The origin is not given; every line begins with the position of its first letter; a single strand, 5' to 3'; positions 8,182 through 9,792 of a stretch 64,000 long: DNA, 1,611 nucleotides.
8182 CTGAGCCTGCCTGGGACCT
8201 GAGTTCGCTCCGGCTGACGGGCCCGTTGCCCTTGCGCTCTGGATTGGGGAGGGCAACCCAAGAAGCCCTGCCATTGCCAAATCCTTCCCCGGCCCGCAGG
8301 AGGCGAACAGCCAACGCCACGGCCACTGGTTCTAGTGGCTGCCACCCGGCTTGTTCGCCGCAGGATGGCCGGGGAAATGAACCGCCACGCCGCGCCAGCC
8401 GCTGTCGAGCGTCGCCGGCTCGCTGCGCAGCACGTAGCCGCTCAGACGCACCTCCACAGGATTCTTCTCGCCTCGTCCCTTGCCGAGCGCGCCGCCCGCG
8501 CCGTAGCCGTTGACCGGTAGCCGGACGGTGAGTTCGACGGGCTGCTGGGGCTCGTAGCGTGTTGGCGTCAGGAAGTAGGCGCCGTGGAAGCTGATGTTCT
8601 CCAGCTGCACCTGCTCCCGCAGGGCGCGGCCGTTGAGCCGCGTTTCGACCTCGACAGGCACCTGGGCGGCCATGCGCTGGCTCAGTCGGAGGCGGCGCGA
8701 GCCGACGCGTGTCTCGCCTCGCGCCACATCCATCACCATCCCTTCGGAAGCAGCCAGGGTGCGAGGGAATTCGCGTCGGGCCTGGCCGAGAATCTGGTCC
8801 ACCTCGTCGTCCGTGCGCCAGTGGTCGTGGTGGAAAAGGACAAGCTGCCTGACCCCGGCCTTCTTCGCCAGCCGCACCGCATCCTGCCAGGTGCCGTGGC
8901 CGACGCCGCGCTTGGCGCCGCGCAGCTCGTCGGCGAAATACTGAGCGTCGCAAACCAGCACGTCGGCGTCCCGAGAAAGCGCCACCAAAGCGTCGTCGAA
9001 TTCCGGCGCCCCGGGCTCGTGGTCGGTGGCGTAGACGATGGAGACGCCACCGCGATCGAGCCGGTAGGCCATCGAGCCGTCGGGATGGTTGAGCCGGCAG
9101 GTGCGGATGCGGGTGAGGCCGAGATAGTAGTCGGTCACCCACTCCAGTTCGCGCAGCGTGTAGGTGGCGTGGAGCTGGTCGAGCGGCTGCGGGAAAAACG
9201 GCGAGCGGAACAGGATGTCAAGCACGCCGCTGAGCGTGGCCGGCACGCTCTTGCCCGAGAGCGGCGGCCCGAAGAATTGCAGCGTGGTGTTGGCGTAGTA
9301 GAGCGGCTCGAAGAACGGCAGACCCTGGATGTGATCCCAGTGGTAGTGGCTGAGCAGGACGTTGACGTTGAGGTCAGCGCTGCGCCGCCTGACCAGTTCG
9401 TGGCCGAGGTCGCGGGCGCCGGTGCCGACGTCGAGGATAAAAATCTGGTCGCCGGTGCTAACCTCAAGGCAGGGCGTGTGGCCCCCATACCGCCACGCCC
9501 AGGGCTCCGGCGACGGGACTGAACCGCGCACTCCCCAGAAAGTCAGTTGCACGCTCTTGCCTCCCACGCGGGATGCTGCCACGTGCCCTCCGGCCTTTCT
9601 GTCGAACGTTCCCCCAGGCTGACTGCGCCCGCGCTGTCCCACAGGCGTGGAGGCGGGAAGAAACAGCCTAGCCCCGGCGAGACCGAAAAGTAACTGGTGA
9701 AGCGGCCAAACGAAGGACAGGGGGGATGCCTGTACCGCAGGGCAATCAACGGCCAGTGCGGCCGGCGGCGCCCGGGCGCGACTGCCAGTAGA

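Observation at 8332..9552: PhnP/RNase Z-like MBL-fold hydrolase fused to a PilZ domain (paralog 1), in an operon-like run with LuxR and VOC genes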

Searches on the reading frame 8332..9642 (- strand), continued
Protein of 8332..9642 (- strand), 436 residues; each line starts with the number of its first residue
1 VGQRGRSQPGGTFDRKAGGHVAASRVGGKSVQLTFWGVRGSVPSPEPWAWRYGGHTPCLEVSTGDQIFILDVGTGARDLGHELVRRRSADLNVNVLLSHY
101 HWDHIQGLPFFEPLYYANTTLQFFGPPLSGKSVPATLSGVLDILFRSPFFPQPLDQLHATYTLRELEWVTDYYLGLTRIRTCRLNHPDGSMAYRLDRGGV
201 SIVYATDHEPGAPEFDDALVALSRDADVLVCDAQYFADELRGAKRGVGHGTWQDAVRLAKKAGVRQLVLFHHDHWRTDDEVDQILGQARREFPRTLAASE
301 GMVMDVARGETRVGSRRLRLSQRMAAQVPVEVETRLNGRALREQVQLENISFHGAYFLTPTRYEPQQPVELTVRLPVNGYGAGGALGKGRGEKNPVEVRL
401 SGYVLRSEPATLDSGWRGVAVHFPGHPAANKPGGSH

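Call 46: search_protein_families(library=pfam, proteins=[L035:4283-5767:-, L035:7789-9066:+, L035:9642-10322:+, L035:968-2428:-, L035:3122-3733:+, L035:9157-9504:+, L010:3014-3487:-, L001:9275-9529:-, L017:8093-10834:+], max_evalue=0.001)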
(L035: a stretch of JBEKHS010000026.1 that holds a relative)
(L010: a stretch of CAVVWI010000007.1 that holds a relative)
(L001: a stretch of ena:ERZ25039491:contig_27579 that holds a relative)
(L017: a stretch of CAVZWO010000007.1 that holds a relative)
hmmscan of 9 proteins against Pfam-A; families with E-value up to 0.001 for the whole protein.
L035:4283-5767:- (494 aa): 2 families
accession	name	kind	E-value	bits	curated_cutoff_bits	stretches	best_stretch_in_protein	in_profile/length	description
PF00425.24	Chorismate_bind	-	2.3e-94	316.2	27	1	225-478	2-257/257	chorismate binding enzyme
PF04715.19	Anth_synt_I_N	-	1.4e-36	126.2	23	1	28-168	1-140/140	Anthranilate synthase component I, N terminal region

L035:7789-9066:+ (425 aa): 2 families
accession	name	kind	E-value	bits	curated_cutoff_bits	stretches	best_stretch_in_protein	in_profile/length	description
PF00208.27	ELFV_dehydrog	-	1.7e-78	264.1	23.4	1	190-422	1-241/241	Glutamate/Leucine/Phenylalanine/Valine dehydrogenase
PF02812.23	ELFV_dehydrog_N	-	2.7e-60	202.2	25.3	1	44-171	1-128/129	Glu/Leu/Phe/Val dehydrogenase, dimerisation domain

L035:9642-10322:+ (226 aa): 1 family
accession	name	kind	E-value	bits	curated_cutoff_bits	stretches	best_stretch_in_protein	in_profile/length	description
PF01066.26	CDP-OH_P_transf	-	8.8e-39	133.8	22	1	1-174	1-148/152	CDP-alcohol phosphatidyltransferase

L035:968-2428:- (486 aa): 1 family
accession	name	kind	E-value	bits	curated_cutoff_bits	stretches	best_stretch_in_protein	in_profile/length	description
PF11741.13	AMIN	-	6.7e-08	33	20.5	1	71-160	7-100/101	AMIN domain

L035:3122-3733:+ (203 aa): 2 families
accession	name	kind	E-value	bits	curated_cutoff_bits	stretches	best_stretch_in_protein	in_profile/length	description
PF00117.34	GATase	-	1.6e-60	204.4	22.8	1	6-193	2-189/190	Glutamine amidotransferase class-I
PF07722.19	Peptidase_C26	-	2.1e-09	37.9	20.5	1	65-176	95-219/219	Peptidase C26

L035:9157-9504:+ (115 aa): 1 family
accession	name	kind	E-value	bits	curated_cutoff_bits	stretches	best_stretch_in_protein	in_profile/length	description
PF12836.13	HHH_3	-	2.5e-12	47.1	27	1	42-99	3-64/65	Helix-hairpin-helix motif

L010:3014-3487:- (157 aa): 2 families
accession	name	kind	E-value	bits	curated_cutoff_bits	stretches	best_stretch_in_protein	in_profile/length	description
PF01740.26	STAS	-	4.7e-18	65.4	22.6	1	52-151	7-106/106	STAS domain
PF13466.11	STAS_2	-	1.6e-11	44.6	29.2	1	68-136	10-77/80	STAS domain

L001:9275-9529:- (84 aa): 0 families

L017:8093-10834:+ (913 aa): 2 families
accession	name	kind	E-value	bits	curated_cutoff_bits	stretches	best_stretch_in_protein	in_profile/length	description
PF12704.14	MacB_PCD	-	1.1e-29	104.6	27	2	100-317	4-205/207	MacB-like periplasmic core domain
PF02687.27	FtsX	-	1.1e-26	93.7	25.5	2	376-494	4-118/120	FtsX-like permease C-terminal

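Call 53: fold_search(model_id=the predicted structure, library=viral)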
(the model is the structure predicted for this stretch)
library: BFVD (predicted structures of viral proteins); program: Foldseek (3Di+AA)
matches with E <= 10: 949; with E <= 0.001: 17
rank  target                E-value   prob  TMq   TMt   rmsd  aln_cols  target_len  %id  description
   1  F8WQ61                2.2e-10  1.00  0.43  0.54   4.6       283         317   16  (no name in the UniProt tables at hand)
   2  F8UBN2                8.3e-09  1.00  0.43  0.49   9.7       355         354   11  (no name in the UniProt tables at hand)
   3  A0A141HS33            8.8e-09  1.00  0.44  0.72   4.6       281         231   14  (no name in the UniProt tables at hand)
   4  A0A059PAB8            1.4e-08  1.00  0.37  0.67   5.6       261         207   12  Putative hydrolase [Leuconostoc phage LN03]
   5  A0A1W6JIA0            2.4e-08  1.00  0.35  0.57   5.7       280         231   14  Metallo-beta-lactamase domain-containing protein [Lactococcus phage AM6]
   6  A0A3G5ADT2            1.7e-07  1.00  0.39  0.34   8.1       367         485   12  Beta-lactamase superfamily domain [Hyperionvirus sp.]
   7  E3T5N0                2.3e-07  1.00  0.39  0.57   5.9       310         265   12  Putative metal-dependent hydrolase [Cafeteria roenbergensis virus (strain BV-PW1)]
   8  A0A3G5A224            2.8e-07  1.00  0.40  0.33   7.8       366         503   12  Beta-lactamase superfamily domain [Harvfovirus sp.]
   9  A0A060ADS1            1.6e-06  1.00  0.32  0.53   7.2       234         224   14  Metallo-beta-lactamase domain protein [Enterococcus phage IME-EFm1]
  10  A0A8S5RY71            3.4e-06  1.00  0.26  0.55   4.5       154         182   14  Pyrroloquinoline [Siphoviridae sp. ctEJG5]
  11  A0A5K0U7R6            5.5e-06  1.00  0.43  0.34   6.7       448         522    8  Metallo-beta-lactamase domain-containing protein [Yasminevirus sp. GU-2018]
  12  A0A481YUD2            1.3e-05  1.00  0.25  0.45   6.0       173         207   12  Uncharacterized protein [Marseillevirus LCMAC101]
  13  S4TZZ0                1.4e-05  1.00  0.33  0.62   5.3       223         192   13  (no name in the UniProt tables at hand)
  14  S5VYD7                2.4e-05  1.00  0.17  0.53   3.4       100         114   10  (no name in the UniProt tables at hand)
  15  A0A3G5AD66            2.4e-05  1.00  0.29  0.22  14.0       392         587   12  MBL fold metallo-hydrolase [Hyperionvirus sp.]
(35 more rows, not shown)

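Call 67: search_protein_families(library=pfam, proteins=[P0034, P0043, P0031], max_evalue=0.001)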
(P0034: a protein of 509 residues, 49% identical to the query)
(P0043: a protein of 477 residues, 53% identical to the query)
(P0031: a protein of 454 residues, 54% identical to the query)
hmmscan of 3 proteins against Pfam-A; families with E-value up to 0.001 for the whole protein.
P0034 (509 aa): 3 families
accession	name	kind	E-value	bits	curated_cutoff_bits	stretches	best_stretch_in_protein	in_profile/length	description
PF12706.13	Lactamase_B_2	-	5.3e-16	59.3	27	1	64-240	32-200/200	Beta-lactamase superfamily domain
PF00753.33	Lactamase_B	-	0.00017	22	22.7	1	23-82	3-63/196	Metallo-beta-lactamase superfamily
PF07238.19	PilZ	-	0.00032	21.4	22.5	1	417-504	2-85/102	PilZ domain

P0043 (477 aa): 2 families
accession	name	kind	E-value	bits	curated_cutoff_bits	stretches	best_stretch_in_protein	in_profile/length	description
PF12706.13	Lactamase_B_2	-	1.5e-14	54.6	27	1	40-237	5-200/200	Beta-lactamase superfamily domain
PF07238.19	PilZ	-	5.1e-06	27.2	22.5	1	389-476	1-86/102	PilZ domain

P0031 (454 aa): 2 families
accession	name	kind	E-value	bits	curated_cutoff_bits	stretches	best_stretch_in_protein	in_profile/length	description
PF12706.13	Lactamase_B_2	-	2.9e-18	66.6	27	1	68-272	3-200/200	Beta-lactamase superfamily domain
PF07238.19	PilZ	-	0.00065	20.4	22.5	0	367-452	2-85/102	PilZ domain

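Call 73: list_cluster_members(proteins=[P0048, P0112, P0099, P0082, P0145, P0190])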
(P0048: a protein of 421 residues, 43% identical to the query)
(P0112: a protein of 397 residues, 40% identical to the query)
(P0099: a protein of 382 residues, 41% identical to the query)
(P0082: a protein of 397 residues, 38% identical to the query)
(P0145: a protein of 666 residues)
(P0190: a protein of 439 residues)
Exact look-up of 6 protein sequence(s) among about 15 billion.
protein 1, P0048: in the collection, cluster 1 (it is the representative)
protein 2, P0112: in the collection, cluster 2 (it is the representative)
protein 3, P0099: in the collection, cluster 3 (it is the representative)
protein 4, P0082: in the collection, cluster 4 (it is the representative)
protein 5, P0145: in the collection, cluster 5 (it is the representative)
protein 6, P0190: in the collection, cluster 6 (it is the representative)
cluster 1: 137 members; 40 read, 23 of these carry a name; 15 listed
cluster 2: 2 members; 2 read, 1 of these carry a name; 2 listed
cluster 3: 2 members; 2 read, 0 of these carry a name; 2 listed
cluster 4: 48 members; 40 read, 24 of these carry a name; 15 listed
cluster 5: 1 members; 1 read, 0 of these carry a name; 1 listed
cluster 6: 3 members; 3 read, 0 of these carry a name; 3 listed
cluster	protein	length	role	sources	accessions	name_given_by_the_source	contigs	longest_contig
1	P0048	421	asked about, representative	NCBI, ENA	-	-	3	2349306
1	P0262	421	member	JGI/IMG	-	phosphoribosyl 1,2-cyclic phosphodiesterase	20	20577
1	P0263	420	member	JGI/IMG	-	phosphoribosyl 1,2-cyclic phosphodiesterase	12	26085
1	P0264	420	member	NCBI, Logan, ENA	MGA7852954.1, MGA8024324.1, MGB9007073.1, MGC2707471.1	MAG: MBL fold metallo-hydrolase [Candidatus Acidiferrales bacterium]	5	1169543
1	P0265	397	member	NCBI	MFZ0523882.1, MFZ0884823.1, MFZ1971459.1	MAG: MBL fold metallo-hydrolase [Candidatus Acidiferrales bacterium]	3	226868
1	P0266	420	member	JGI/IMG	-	phosphoribosyl 1,2-cyclic phosphodiesterase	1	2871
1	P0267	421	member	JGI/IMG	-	ribonuclease Z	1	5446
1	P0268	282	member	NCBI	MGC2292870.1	MAG: MBL fold metallo-hydrolase, partial [Candidatus Acidiferrales bacterium]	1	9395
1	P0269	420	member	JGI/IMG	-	phosphoribosyl 1,2-cyclic phosphodiesterase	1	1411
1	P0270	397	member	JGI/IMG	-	phosphoribosyl 1,2-cyclic phosphodiesterase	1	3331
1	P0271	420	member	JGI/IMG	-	phosphoribosyl 1,2-cyclic phosphodiesterase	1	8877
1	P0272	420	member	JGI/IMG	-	phosphoribosyl 1,2-cyclic phosphodiesterase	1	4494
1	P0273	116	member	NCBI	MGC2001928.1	MAG: MBL fold metallo-hydrolase, partial [Candidatus Acidiferrales bacterium]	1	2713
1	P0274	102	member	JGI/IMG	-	hypothetical protein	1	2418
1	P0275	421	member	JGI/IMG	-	phosphoribosyl 1,2-cyclic phosphodiesterase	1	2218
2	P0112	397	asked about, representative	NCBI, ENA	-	-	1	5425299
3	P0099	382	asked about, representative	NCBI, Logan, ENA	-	-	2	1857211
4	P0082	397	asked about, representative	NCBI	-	-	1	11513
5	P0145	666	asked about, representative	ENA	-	-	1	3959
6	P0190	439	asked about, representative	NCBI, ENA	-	-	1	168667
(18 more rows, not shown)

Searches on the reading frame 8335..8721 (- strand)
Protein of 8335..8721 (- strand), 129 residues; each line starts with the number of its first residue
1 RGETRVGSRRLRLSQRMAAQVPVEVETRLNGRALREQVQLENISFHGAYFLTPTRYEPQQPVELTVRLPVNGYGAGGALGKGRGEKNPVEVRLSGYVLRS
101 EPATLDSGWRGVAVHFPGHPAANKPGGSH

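Call 29: search_solved_structures(query=A2, max_evalue=1, show_alignments=2)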
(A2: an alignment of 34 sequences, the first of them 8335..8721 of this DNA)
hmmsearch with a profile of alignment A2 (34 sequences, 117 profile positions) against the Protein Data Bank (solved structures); distinct sequences matched with E-value up to 1: 5.
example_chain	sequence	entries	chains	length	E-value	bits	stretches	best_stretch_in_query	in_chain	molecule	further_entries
3dsg_A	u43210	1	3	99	0.041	17.3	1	47-114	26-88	Type IV fimbriae assembly protein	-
4f48_B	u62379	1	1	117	0.06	16.7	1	47-114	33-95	Type IV fimbriae assembly protein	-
7lkq_B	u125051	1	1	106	0.12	15.8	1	47-113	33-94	Type IV fimbriae assembly protein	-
3cnr_A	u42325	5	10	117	0.15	15.5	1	47-114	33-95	Type IV fimbriae assembly protein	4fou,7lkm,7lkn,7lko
4i86_A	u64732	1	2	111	0.28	14.6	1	9-69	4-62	Cellulose synthase 1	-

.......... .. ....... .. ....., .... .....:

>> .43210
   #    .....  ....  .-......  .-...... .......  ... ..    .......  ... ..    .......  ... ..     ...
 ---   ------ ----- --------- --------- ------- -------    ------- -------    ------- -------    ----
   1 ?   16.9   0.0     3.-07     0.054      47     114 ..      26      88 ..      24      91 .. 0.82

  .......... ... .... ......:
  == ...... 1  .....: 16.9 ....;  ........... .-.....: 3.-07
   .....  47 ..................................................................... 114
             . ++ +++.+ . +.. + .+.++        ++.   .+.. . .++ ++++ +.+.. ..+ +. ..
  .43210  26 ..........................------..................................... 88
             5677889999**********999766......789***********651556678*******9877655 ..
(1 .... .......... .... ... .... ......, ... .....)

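Call 34: predict_structure(alignment_id=A2)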
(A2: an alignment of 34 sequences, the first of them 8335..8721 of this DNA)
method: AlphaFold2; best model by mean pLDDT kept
length: 129 residues; sequences in the alignment: 34
mean_pLDDT: 82.1   pTM: 0.71
mean pLDDT of the five models: 82.1, 82.0, 80.7, 79.9, 79.3
residues with pLDDT >= 90: 72; 70-90: 18; 50-70: 33; < 50: 6
segments of 3 or more residues with pLDDT < 50: 1-3
pLDDT, mean of each block of 10 residues (from residue 1): 51 75 96 97 94 97 92 54 74 96 91 89 60
secondary structure, 60 per line:
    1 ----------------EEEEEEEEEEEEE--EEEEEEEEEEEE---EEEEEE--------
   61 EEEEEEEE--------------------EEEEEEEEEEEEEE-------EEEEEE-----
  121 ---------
elements in order: E17-29 E32-43 E47-52 E61-68 E89-102 E110-115

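Call 36: fold_search(model_id=the predicted structure, library=pdb)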
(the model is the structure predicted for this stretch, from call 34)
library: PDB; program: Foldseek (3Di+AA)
matches with E <= 10: 642; with E <= 0.001: 4
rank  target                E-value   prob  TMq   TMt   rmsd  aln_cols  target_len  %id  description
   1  5vx6_A                3.4e-04  1.00  0.53  0.35   4.9       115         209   15  Structure of Bacillus subtilis Inhibitor of motility (MotI/DgrA) (released 2017-11-22)
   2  4i86_A                5.0e-04  1.00  0.49  0.60   3.2       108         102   21  Crystal structure of PilZ domain of CeSA from cellulose synthesizing bacterium (released 2013-04-03)
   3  4xrn_C                6.0e-04  1.00  0.48  0.55   4.2       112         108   16  Pilz domain with c-di-gmp of a protein from Pseudomonas aeruginosa (released 2016-02-03)
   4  5ej1_A                9.4e-04  1.00  0.49  0.10   3.8       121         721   16  Pre-translocation state of bacterial cellulose synthase (released 2016-03-30)
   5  4i86_B                1.2e-03  1.00  0.47  0.60   3.8       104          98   23  Crystal structure of PilZ domain of CeSA from cellulose synthesizing bacterium (released 2013-04-03)
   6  4p00_A                1.2e-03  1.00  0.47  0.09   3.8       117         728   16  Bacterial Cellulose Synthase in complex with cyclic-di-GMP and UDP (released 2014-04-09)
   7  5vx6_B                1.2e-03  1.00  0.50  0.33   4.9       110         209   14  Structure of Bacillus subtilis Inhibitor of motility (MotI/DgrA) (released 2017-11-22)
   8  5y4r_D                1.7e-03  1.00  0.48  0.52   5.2       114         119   19  Structure of a methyltransferase complex (released 2017-11-29)
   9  4xrn_B                1.7e-03  1.00  0.50  0.60   3.3       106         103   14  Pilz domain with c-di-gmp of a protein from Pseudomonas aeruginosa (released 2016-02-03)
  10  4rt1_A                2.1e-03  1.00  0.49  0.57   3.7       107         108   14  Structure of the Alg44 PilZ domain (R95A mutant) from Pseudomonas aeruginosa PAO1 in complex with c-di-GMP (released 2015-04-08)
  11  9fnn_A                2.3e-03  1.00  0.49  0.09   6.5       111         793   15  Cryo-EM structure of the c-di-GMP-saturated 'crown'less Bcs macrocomplex for cellulose secretion in E. coli (released 2024-10-16)
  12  4xrn_D                2.3e-03  1.00  0.48  0.56   4.6       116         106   14  Pilz domain with c-di-gmp of a protein from Pseudomonas aeruginosa (released 2016-02-03)
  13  4hg6_A                2.5e-03  1.00  0.50  0.10   3.3       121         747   16  Structure of a cellulose synthase - cellulose translocation intermediate (released 2012-12-19)
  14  8u0i                  2.9e-03  1.00  0.52  0.75   3.6       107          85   18  Crystal structure of PA0012 complexed with cyclic-di-GMP from Pseudomonas aeruginosa (released 2024-09-04)
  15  4rt1_B                3.1e-03  1.00  0.51  0.59   3.5       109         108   14  Structure of the Alg44 PilZ domain (R95A mutant) from Pseudomonas aeruginosa PAO1 in complex with c-di-GMP (released 2015-04-08)
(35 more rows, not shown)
